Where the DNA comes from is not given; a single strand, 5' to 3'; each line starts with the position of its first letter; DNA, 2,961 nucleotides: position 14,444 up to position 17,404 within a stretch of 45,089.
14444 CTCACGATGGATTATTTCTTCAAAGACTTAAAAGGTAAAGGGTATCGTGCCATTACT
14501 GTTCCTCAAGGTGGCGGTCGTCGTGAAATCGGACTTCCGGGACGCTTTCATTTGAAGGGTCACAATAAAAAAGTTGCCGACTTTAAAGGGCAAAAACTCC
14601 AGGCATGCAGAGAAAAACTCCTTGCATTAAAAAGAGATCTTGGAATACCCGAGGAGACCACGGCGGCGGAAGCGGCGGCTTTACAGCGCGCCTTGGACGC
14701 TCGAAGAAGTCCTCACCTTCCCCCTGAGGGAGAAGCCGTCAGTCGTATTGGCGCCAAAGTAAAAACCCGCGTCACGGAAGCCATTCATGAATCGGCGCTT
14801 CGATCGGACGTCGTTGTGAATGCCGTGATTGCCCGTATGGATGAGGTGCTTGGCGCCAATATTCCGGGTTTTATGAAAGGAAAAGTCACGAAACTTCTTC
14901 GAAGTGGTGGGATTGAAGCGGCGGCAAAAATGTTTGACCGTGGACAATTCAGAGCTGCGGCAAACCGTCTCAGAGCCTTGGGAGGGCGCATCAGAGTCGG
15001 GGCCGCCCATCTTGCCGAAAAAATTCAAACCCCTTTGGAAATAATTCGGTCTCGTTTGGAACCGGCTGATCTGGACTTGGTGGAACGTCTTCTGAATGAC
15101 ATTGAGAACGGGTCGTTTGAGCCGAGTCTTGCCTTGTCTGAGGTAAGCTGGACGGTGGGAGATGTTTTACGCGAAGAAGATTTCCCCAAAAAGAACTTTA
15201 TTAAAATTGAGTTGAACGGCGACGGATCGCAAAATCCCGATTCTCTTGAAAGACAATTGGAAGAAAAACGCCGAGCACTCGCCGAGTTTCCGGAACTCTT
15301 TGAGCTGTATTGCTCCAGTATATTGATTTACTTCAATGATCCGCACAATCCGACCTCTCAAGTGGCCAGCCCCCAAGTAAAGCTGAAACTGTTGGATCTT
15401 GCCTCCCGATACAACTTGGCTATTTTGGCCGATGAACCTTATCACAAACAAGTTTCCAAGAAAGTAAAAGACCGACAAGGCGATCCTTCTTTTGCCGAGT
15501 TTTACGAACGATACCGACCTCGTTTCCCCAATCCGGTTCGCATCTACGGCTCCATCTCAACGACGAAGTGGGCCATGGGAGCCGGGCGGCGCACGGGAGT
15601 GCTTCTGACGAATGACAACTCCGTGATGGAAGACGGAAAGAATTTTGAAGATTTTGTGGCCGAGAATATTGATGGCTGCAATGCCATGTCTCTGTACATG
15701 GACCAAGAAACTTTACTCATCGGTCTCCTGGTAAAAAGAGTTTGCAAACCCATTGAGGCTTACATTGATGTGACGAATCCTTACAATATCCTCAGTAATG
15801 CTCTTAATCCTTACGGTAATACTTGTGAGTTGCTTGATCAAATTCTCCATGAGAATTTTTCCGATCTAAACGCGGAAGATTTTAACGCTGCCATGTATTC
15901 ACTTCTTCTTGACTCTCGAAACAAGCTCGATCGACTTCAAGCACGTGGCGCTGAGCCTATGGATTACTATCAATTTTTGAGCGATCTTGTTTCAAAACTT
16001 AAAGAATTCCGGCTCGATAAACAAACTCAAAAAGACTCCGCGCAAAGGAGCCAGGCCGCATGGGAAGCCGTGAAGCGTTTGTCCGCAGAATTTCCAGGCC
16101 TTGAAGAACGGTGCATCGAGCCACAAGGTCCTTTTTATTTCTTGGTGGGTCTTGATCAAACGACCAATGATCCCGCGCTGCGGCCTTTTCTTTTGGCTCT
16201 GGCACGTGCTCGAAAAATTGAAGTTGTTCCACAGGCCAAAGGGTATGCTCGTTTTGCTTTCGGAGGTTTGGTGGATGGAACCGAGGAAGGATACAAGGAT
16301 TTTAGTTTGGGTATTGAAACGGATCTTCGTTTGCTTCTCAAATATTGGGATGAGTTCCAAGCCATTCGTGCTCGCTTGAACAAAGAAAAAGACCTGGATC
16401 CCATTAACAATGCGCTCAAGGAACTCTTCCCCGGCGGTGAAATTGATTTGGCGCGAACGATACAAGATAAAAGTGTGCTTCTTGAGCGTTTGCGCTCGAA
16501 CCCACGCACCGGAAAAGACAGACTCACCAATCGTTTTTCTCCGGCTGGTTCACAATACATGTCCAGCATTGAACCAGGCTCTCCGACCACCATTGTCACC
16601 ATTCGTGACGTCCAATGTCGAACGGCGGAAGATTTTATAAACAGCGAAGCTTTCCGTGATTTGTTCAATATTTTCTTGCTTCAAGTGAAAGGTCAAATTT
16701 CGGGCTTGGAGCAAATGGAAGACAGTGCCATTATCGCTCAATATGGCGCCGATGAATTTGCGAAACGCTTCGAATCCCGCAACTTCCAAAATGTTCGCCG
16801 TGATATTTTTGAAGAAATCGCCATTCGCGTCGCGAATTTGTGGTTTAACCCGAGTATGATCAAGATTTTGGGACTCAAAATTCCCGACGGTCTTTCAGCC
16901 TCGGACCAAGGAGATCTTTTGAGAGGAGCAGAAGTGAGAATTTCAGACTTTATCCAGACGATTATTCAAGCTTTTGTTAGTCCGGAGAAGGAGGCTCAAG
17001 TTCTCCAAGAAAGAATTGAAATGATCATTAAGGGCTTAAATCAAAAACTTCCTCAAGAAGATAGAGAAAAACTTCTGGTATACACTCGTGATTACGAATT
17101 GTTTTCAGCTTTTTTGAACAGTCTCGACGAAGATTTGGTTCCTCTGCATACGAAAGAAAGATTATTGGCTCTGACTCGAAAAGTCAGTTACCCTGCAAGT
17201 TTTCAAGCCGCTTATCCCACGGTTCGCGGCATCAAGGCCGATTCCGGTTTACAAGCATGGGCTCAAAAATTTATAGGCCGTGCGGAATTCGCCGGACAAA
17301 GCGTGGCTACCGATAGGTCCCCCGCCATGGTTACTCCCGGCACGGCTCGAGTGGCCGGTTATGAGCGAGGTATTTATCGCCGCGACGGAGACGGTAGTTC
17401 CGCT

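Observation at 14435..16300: Aminotransferase class I/II fold split by a large Ala/Arg-rich insert, with the PLP-lysine signature retained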

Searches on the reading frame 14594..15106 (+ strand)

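Call 29: search_protein_families(library=pfam, proteins=[window:14594-15106:+], max_evalue=1)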
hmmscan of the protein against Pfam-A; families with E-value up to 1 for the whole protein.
seq(171 aa): 2 families
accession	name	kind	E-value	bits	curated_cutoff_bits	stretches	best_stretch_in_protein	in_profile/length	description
PF20060.4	DUF6459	-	0.043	14.6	27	1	100-139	64-103/105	Family of unknown function (DUF6459)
PF09722.15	Xre_MbcA_ParS_C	-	0.75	10.3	24.5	1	145-171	26-49/51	Antitoxin Xre/MbcA/ParS C-terminal toxin-binding domain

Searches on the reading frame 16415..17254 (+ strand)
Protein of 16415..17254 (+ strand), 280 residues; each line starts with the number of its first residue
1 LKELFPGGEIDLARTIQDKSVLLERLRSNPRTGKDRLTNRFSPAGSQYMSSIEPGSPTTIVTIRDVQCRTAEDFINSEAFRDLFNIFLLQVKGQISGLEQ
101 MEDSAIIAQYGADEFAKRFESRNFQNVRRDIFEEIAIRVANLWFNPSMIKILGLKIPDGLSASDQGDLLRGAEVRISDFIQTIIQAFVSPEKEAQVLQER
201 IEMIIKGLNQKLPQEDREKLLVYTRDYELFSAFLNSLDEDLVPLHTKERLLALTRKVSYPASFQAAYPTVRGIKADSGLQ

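Call 63: search_protein_families(library=ncbifam, proteins=[window:16415-17254:+], max_evalue=0.1)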
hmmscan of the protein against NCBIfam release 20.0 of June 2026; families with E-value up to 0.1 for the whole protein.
window:16415-17254:+ (280 aa): 0 families
